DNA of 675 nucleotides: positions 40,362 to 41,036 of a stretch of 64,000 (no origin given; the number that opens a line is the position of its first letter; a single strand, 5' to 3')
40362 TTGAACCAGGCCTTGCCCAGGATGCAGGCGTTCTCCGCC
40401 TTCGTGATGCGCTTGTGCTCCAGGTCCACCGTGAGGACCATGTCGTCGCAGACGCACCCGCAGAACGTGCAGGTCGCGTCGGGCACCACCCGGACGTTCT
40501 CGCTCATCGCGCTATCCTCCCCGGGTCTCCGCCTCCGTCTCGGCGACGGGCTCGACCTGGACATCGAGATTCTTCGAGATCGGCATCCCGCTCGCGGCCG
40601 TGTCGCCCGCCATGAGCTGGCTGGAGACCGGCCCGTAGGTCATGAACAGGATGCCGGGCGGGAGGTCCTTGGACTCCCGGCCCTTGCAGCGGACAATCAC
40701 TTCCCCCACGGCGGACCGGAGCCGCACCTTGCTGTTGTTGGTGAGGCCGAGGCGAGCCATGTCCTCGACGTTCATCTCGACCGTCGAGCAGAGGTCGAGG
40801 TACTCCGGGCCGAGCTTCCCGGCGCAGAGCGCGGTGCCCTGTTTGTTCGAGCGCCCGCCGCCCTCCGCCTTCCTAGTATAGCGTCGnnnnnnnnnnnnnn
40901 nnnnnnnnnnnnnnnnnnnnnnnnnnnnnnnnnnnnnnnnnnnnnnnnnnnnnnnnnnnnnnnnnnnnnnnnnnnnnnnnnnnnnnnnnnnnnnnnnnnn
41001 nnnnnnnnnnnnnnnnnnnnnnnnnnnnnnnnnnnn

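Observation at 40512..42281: FprA-type NADPH flavoprotein and FwdD form one reading frame interrupted only by a TAG, and FwdD homology has no start codon of its own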

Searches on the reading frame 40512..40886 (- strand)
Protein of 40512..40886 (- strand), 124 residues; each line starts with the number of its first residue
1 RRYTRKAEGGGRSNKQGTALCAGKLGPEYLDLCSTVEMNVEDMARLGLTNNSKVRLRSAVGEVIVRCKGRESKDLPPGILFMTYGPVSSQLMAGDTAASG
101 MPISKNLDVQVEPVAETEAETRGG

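Call 5: search_protein_families(library=pfam, proteins=[window:40512-40886:-], max_evalue=0.1)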
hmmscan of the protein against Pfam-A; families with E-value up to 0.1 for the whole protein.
window:40512-40886:- (124 aa): 1 family
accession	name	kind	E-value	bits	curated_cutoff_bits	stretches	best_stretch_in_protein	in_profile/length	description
PF01568.27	Molydop_binding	-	1.8e-10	41.3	26.8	1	34-97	30-83/110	Molydopterin dinucleotide binding domain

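Call 6: search_protein_families(library=ncbifam, proteins=[window:40512-40886:-], max_evalue=0.1)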
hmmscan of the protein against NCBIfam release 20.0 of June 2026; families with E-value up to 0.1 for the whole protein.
window:40512-40886:- (124 aa): 5 families
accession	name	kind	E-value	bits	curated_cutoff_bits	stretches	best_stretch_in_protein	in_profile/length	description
NF042908.1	FMD_DH_FwdD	exception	4.8e-18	65.5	175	1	11-116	8-113/129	tungsten-dependent formylmethanofuran dehydrogenase subunit FwdD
TIGR01706.1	NAPA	equivalog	0.00041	18.8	930.55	1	36-110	748-821/830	periplasmic nitrate reductase subunit alpha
NF010055.0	PRK13532.1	equivalog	0.0015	16.8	904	1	36-110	748-821/830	nitrate reductase catalytic subunit NapA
TIGR01591.1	Fdh-alpha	equivalog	0.01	13.9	666.25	1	35-110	594-671/672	formate dehydrogenase subunit alpha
TIGR03479.1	DMSO_red_II_alp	subfamily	0.07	11.1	984.75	1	35-87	812-862/913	molybdopterin-dependent oxidoreductase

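Call 14: find_homologous_proteins(query=window:40512-40886:-, max_evalue=0.001)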
Query window:40512-40886:- (124 aa): 302 proteins with E <= 0.001 among 308 candidates; the best 120 are listed.
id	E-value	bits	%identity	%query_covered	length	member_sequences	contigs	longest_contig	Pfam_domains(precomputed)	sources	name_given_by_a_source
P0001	2.2e-68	246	100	93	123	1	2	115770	PF01568.28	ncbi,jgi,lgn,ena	jgi:formylmethanofuran dehydrogenase subunit D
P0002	1.1e-66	240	98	93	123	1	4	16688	PF01568.28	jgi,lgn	jgi:formylmethanofuran dehydrogenase subunit D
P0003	5.6e-63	228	93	93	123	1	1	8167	PF01568.28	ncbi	-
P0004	1.9e-53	197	86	85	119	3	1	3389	PF01568.28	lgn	-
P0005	7.2e-53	196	82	89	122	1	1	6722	PF01568.28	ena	-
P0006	8.7e-53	195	82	89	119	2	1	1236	PF01568.28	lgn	-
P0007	1.2e-52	195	83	89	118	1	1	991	PF01568.28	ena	-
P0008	1.9e-52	194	82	80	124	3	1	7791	PF01568.28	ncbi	-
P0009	3.9e-52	193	84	80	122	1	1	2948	PF01568.28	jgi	-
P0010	4.0e-52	193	83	86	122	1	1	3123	PF01568.28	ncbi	-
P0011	5.9e-52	193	79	90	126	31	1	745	PF01568.28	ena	-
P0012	8.2e-52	192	81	91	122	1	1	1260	PF01568.28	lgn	-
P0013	1.0e-51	192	81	86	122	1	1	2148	PF01568.28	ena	-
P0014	1.0e-51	192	77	92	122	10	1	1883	PF01568.28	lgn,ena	-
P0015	1.1e-51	192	80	86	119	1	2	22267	PF01568.28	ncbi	-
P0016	1.1e-51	192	78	93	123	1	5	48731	PF01568.28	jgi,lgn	jgi:formylmethanofuran dehydrogenase subunit D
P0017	1.2e-51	192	79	89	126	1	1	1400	PF01568.28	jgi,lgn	jgi:formylmethanofuran dehydrogenase subunit D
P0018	1.3e-51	192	82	86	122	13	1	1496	PF01568.28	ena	-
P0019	1.4e-51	191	81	80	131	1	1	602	PF01568.28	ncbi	-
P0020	1.5e-51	191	82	80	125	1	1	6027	PF01568.28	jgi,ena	-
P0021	2.1e-51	191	81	85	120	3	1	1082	PF01568.28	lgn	-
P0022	2.2e-51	191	81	86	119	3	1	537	PF01568.28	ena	-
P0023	2.3e-51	191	79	89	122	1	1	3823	PF01568.28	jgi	jgi:formylmethanofuran dehydrogenase subunit D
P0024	2.3e-51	191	78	88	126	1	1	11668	PF01568.28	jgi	jgi:formylmethanofuran dehydrogenase subunit D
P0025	2.4e-51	191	80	86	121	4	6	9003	PF01568.28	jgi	jgi:formylmethanofuran dehydrogenase subunit D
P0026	2.5e-51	191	77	92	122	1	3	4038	PF01568.28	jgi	jgi:formylmethanofuran dehydrogenase subunit D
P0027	2.6e-51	191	78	89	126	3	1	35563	PF01568.28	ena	-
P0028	2.7e-51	190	82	86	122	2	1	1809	PF01568.28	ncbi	-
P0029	2.9e-51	190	82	80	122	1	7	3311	PF01568.28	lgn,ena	-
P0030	3.2e-51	190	78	90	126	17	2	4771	PF01568.28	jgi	jgi:formylmethanofuran dehydrogenase subunit D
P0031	3.3e-51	190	83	80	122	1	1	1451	PF01568.28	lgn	-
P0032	3.8e-51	190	82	78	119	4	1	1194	PF01568.28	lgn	-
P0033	3.9e-51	190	78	93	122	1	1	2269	PF01568.28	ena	-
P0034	4.3e-51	190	81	78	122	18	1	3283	PF01568.28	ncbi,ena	-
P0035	5.2e-51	190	78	93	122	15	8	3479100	PF01568.28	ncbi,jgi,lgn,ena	jgi:formylmethanofuran dehydrogenase subunit D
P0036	6.2e-51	189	81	79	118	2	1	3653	PF01568.28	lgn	-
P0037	7.4e-51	189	77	90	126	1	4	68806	PF01568.28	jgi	jgi:formylmethanofuran dehydrogenase subunit D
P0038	7.7e-51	189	77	90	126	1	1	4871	PF01568.28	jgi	jgi:formylmethanofuran dehydrogenase subunit D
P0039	9.6e-51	189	81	79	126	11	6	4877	PF01568.28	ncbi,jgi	jgi:formylmethanofuran dehydrogenase subunit D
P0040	9.6e-51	189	80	86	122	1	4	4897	PF01568.28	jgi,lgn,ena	-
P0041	9.9e-51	189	80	78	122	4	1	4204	PF01568.28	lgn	-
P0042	1.0e-50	189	80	80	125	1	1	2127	PF01568.28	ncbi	-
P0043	1.2e-50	188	78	89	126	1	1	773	PF01568.28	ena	-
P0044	1.3e-50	188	77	92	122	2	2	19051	PF01568.28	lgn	-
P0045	1.5e-50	188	79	89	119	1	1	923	PF01568.28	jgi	jgi:formylmethanofuran dehydrogenase subunit D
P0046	1.5e-50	188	79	86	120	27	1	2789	PF01568.28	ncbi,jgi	-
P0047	1.6e-50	188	81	86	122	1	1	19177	PF01568.28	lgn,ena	-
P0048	1.6e-50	188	76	92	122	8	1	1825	PF01568.28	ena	-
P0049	1.7e-50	188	82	85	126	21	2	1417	PF01568.28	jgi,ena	jgi:formylmethanofuran dehydrogenase subunit D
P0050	1.8e-50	188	76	92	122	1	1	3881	PF01568.28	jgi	jgi:formylmethanofuran dehydrogenase subunit D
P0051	1.8e-50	188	80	85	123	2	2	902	PF01568.28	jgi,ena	-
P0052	1.9e-50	188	80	86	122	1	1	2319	PF01568.28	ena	-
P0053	2.0e-50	188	77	93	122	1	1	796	PF01568.28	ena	-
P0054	2.0e-50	188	76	90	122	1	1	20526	PF01568.28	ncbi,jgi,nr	ncbi:MAG TPA: molybdopterin dinucleotide binding domain-containing protein [Gemmatimonadales bacteri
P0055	2.0e-50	188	76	90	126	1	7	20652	PF01568.28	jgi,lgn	jgi:formylmethanofuran dehydrogenase subunit D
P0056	2.3e-50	187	80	86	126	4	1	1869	PF01568.28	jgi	-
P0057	2.3e-50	187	80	79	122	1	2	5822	PF01568.28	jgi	jgi:formylmethanofuran dehydrogenase subunit D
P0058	2.5e-50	187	82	85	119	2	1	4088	PF01568.28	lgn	-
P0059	2.5e-50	187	77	89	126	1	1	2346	PF01568.28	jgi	jgi:formylmethanofuran dehydrogenase subunit D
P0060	2.7e-50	187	76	90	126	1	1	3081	PF01568.28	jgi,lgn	jgi:formylmethanofuran dehydrogenase subunit D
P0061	2.7e-50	187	78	91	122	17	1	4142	PF01568.28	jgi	jgi:formylmethanofuran dehydrogenase subunit D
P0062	3.5e-50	187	81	85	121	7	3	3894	PF01568.28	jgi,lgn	-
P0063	3.5e-50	187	81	86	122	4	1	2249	PF01568.28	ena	-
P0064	3.7e-50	187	76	90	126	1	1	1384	PF01568.28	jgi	jgi:formylmethanofuran dehydrogenase subunit D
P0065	3.9e-50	187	76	90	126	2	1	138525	PF01568.28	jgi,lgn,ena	jgi:formylmethanofuran dehydrogenase subunit D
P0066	4.1e-50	187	75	93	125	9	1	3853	PF01568.28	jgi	-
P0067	4.7e-50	186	81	85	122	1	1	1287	PF01568.28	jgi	jgi:formylmethanofuran dehydrogenase subunit D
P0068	5.1e-50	186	80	79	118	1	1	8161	PF01568.28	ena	-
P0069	5.7e-50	186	79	86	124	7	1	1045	PF01568.28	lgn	-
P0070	6.0e-50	186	77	93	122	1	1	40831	PF01568.28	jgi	jgi:formylmethanofuran dehydrogenase subunit D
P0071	6.2e-50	186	79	86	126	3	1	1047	PF01568.28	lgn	-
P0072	6.6e-50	186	76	90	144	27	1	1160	PF01568.28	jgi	jgi:formylmethanofuran dehydrogenase subunit D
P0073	6.9e-50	186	80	85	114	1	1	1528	PF01568.28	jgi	jgi:formylmethanofuran dehydrogenase subunit D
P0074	9.5e-50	185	81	85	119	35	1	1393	PF01568.28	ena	-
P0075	1.1e-49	185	81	79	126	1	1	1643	PF01568.28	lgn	-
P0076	1.3e-49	185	81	85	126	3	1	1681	PF01568.28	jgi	-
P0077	1.4e-49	185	79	86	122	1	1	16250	PF01568.28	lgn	-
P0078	1.4e-49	185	75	90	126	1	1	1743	PF01568.28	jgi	jgi:formylmethanofuran dehydrogenase subunit D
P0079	1.6e-49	185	76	93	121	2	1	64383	PF01568.28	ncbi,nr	ncbi:MAG TPA: molybdopterin dinucleotide binding domain-containing protein [Gemmatimonadales bacteri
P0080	1.7e-49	185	80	86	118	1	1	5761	PF01568.28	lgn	-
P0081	1.9e-49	185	78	88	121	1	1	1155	PF01568.28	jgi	jgi:formylmethanofuran dehydrogenase subunit D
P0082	2.3e-49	184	81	85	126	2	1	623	PF01568.28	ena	-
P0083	2.4e-49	184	79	86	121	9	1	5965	PF01568.28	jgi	jgi:formylmethanofuran dehydrogenase subunit D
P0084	2.4e-49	184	77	86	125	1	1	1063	PF01568.28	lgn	-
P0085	2.6e-49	184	79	79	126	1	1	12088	PF01568.28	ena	-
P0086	2.7e-49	184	76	93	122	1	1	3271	PF01568.28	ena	-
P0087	2.9e-49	184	79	86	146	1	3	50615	PF01568.28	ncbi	-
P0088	3.0e-49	184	80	86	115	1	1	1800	PF01568.28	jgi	jgi:formylmethanofuran dehydrogenase subunit D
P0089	3.6e-49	184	74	93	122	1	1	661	PF01568.28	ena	-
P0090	4.7e-49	183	80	79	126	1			PF01568.28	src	-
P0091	5.5e-49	183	79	85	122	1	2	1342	PF01568.28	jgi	jgi:formylmethanofuran dehydrogenase subunit D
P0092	5.6e-49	183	75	89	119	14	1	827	PF01568.28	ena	-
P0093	6.0e-49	183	76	88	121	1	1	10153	PF01568.28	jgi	jgi:formylmethanofuran dehydrogenase subunit D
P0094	6.2e-49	183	81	85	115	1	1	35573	PF01568.28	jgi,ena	-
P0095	7.5e-49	183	77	88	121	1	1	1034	PF01568.28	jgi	jgi:formylmethanofuran dehydrogenase subunit D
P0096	9.4e-49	182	80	79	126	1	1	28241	PF01568.28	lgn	-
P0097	1.0e-48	182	77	86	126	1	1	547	PF01568.28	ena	-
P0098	1.3e-48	182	80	85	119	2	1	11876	PF01568.28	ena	-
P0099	1.4e-48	182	73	93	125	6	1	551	PF01568.28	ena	-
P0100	1.5e-48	182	77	79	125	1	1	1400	PF01568.28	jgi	jgi:formylmethanofuran dehydrogenase subunit D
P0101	1.6e-48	181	77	78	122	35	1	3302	PF01568.28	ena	-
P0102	1.7e-48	181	75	90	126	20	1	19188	PF01568.28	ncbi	-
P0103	1.7e-48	181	77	83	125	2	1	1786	PF01568.28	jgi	jgi:formylmethanofuran dehydrogenase subunit D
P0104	1.8e-48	181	76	89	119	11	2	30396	PF01568.28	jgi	jgi:formylmethanofuran dehydrogenase subunit D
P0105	1.9e-48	181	77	78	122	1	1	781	PF01568.28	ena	-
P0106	2.8e-48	181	70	92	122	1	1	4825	PF01568.28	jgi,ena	-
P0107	3.0e-48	181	80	85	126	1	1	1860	PF01568.28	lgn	-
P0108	3.5e-48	180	75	93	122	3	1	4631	PF01568.28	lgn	-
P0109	3.9e-48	180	74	89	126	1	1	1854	PF01568.28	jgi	jgi:formylmethanofuran dehydrogenase subunit D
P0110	4.3e-48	180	79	85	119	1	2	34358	PF01568.28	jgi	jgi:formylmethanofuran dehydrogenase subunit D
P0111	4.5e-48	180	73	93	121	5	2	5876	PF01568.28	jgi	jgi:formylmethanofuran dehydrogenase subunit D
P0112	5.0e-48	180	78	89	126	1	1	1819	PF01568.28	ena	-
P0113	5.8e-48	180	80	81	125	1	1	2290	PF01568.28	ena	-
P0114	6.7e-48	180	78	79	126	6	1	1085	PF01568.28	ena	-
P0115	8.8e-48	179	73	90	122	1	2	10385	PF01568.28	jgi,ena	-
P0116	1.0e-47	179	77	86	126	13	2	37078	PF01568.28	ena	-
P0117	1.0e-47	179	76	86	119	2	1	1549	PF01568.28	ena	-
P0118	1.4e-47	178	74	93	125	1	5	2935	PF01568.28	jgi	jgi:formylmethanofuran dehydrogenase subunit D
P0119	2.2e-47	178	70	92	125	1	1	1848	PF01568.28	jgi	jgi:formylmethanofuran dehydrogenase subunit D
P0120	3.1e-47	177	73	89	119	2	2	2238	PF01568.28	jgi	jgi:formylmethanofuran dehydrogenase subunit D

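Call 16: find_encoding_contigs(protein=P0001, flank=10000, max_places=6)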
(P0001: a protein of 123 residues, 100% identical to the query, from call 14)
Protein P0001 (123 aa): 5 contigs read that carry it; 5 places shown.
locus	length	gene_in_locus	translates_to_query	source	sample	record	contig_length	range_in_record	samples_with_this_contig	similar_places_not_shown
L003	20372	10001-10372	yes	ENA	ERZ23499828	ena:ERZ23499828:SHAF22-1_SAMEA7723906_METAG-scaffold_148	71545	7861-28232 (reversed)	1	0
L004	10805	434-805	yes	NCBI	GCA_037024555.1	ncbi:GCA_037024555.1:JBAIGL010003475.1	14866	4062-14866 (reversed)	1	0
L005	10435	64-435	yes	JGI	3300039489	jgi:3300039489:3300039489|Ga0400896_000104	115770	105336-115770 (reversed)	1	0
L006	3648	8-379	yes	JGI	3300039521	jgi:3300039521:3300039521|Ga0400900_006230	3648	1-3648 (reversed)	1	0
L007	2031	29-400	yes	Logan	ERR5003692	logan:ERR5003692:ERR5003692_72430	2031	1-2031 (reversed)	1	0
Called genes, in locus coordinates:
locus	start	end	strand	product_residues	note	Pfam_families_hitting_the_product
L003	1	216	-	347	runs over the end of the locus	PF01968:Hydantoinase_A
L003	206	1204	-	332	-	PF18301:preATP-grasp_3, PF02655:ATP-grasp_3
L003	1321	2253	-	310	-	PF18030:Rimk_N (weak), PF08443:RimK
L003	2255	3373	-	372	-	PF02655:ATP-grasp_3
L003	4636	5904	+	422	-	-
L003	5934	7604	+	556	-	PF07969:Amidohydro_3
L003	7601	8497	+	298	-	PF01913:FTR, PF02741:FTR_C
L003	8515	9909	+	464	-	PF07992:Pyr_redox_2, PF13450:NAD_binding_8 (faint)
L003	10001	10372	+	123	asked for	PF01568:Molydop_binding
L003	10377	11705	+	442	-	-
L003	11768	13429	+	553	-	PF01979:Amidohydro_1 (faint), PF07969:Amidohydro_3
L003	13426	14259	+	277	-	PF01493:GXGXG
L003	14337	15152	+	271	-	PF01493:GXGXG (weak)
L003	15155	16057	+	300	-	PF01913:FTR, PF02741:FTR_C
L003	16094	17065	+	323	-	PF02289:MCH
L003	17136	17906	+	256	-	PF07110:EthD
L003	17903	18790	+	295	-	PF01874:CitG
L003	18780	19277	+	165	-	PF01242:PTPS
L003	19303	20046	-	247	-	PF00977:His_biosynth, PF05690:ThiG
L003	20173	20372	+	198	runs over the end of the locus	PF00696:AA_kinase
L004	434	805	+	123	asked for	PF01568:Molydop_binding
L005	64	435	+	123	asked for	PF01568:Molydop_binding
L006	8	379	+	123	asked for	PF01568:Molydop_binding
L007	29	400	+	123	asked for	PF01568:Molydop_binding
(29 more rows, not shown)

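Call 17: find_encoding_contigs(protein=P0002, flank=10000, max_places=6)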
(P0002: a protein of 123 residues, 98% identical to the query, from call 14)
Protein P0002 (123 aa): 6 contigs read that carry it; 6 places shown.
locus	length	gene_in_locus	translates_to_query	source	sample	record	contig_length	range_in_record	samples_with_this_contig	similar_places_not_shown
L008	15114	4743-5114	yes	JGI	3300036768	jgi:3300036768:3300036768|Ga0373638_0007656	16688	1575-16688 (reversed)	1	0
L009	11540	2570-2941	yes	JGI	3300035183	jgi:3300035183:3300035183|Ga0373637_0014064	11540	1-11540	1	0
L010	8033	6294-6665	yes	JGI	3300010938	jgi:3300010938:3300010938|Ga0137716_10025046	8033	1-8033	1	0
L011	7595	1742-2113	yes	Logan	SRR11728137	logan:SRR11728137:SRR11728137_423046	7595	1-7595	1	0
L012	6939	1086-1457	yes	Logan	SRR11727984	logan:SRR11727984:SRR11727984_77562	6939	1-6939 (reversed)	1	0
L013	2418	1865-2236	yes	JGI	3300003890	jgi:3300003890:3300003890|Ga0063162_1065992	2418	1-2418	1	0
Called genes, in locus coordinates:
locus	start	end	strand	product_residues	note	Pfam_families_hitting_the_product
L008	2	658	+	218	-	?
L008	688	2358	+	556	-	PF07969:Amidohydro_3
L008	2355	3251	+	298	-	PF01913:FTR, PF02741:FTR_C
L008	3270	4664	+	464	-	PF07992:Pyr_redox_2, PF13450:NAD_binding_8 (faint)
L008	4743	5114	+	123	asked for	PF01568:Molydop_binding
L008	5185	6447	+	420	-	-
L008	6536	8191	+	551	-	PF01979:Amidohydro_1 (faint), PF07969:Amidohydro_3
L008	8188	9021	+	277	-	PF01493:GXGXG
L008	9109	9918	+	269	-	PF01493:GXGXG (weak)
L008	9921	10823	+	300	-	PF01913:FTR, PF02741:FTR_C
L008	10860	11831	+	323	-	PF02289:MCH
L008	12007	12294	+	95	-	-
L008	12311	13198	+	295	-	PF01874:CitG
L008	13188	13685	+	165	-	PF01242:PTPS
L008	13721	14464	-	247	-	PF00977:His_biosynth, PF05690:ThiG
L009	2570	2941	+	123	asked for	PF01568:Molydop_binding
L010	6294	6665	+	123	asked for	PF01568:Molydop_binding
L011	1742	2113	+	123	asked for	PF01568:Molydop_binding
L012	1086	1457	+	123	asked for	PF01568:Molydop_binding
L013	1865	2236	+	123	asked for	PF01568:Molydop_binding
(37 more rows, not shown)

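Call 22: find_related_loci(query=A3, collection=genome_contigs, flank=6000)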
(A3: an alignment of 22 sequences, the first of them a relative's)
Query A3 (123 aa) in genome_contigs; peptide patterns used: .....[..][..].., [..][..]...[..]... (x = any residue, [..] = any of these).
122 stretches matched a pattern; 98 encode a relative of the query (tblastn E <= 1e-3); the best 80 are kept; 80 distinct loci.
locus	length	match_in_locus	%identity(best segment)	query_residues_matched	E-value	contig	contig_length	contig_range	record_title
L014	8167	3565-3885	94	1-107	8e-65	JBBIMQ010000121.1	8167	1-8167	MAG: Gemmatimonadota bacterium isolate BQF170218_bin_236 NODE_8546_length_8167_cov_3.558309, whole genome shotgun sequen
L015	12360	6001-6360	78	1-120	5e-62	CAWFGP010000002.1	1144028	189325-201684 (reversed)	MAG: uncultured Gemmatimonadales bacterium isolate MFD04944.bin.1.216 genome assembly, contig: contig_16001, whole genom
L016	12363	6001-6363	79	1-122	4e-62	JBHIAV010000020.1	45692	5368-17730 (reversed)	MAG: Gemmatimonadota bacterium isolate K_2_bin.6 NODE_209_length_45692_cov_9.408484, whole genome shotgun sequence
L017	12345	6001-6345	80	1-115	1e-61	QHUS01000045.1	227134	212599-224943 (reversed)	MAG: Gemmatimonadetes bacterium isolate AG22 14_1009_02_40cm_scaffold_32_curated, whole genome shotgun sequence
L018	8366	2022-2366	81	1-115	7e-61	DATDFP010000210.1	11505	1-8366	MAG TPA_asm: Gemmatimonadales bacterium isolate SMAG_U229 k141_1081839, whole genome shotgun sequence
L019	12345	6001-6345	81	1-115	1e-60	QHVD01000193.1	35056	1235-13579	MAG: Gemmatimonadetes bacterium isolate AG12 14_0903_13_40cm_scaffold_829_curated, whole genome shotgun sequence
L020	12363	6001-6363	79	1-122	1e-60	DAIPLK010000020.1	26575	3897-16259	MAG TPA_asm: Gemmatimonadales bacterium isolate CTOTU26080 NODE_570_length_26575_cov_16.529902, whole genome shotgun seq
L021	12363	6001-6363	77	1-121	8e-60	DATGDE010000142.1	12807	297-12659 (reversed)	MAG TPA_asm: Gemmatimonadales bacterium isolate SMAG_U9666 k141_245025, whole genome shotgun sequence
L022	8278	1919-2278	76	1-120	6e-60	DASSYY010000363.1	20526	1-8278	MAG TPA_asm: Gemmatimonadales bacterium isolate SMAG_U693 k141_1802461, whole genome shotgun sequence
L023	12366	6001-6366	76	1-123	2e-59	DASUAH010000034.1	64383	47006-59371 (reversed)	MAG TPA_asm: Gemmatimonadales bacterium isolate SMAG_U2490 k141_526380, whole genome shotgun sequence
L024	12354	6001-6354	77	1-118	3e-59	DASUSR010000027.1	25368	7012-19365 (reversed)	MAG TPA_asm: Gemmatimonadales bacterium isolate SMAG_U1741 k141_6289, whole genome shotgun sequence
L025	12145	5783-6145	77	1-121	2e-59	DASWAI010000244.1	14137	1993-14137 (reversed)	MAG TPA_asm: Gemmatimonadales bacterium isolate SMAG_U2651 k141_1252007, whole genome shotgun sequence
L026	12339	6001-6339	77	1-113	5e-58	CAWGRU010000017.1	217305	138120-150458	MAG: uncultured Gemmatimonadales bacterium isolate MFD05942.bin.1.100 genome assembly, contig: contig_7216, whole genome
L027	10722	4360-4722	72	1-123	2e-57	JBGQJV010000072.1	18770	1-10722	MAG: Gemmatimonadota bacterium isolate OBJ2_061818_070_14 k141_664036_length_18770_cov_20.0224, whole genome shotgun seq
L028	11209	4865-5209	76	1-115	2e-57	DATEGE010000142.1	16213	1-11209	MAG TPA_asm: Gemmatimonadales bacterium isolate SMAG_U8777 k141_262986, whole genome shotgun sequence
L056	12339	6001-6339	66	1-113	6e-47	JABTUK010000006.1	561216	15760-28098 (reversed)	MAG: Anaerolineales bacterium isolate H5_CFX5 seq006, whole genome shotgun sequence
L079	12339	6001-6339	63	1-113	6e-43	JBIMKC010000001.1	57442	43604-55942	MAG: Chromatiales bacterium isolate Lehman Caves 20pBin3 NODE_1_length_57442_cov_25.187551, whole genome shotgun sequenc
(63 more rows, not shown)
